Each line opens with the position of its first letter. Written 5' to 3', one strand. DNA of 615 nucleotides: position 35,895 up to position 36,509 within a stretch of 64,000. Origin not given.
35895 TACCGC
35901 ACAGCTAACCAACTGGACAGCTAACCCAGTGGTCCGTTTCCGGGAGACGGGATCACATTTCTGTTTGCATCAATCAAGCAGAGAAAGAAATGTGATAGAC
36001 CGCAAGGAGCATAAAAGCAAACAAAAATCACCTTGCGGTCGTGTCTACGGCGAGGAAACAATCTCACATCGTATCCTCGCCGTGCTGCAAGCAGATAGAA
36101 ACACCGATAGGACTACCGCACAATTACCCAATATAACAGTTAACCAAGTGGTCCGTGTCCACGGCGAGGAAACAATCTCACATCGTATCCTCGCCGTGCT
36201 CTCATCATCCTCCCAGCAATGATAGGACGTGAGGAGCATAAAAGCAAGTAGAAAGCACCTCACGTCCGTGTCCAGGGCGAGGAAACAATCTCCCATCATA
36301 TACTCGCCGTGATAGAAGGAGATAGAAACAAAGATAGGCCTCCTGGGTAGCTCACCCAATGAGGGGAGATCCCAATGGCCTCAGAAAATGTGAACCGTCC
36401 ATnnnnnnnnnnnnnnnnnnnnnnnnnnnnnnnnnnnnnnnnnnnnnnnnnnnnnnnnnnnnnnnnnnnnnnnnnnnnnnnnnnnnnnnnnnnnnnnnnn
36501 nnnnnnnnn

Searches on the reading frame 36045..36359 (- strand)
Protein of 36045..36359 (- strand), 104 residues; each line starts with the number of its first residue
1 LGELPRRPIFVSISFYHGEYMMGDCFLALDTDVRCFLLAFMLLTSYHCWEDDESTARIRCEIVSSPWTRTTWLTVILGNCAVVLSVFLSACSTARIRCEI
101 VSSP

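Call 47: search_protein_families(library=pfam, proteins=[window:36045-36359:-], max_evalue=0.01)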
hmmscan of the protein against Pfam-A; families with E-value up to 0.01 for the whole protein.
window:36045-36359:- (104 aa): 1 family
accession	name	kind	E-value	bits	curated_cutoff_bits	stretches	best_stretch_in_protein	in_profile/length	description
PF22214.1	Mec-4_10_cyt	-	0.0019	18.9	27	0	10-38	12-40/61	Mechanosensory ion channel subunit mec-4/10 cytosolic domain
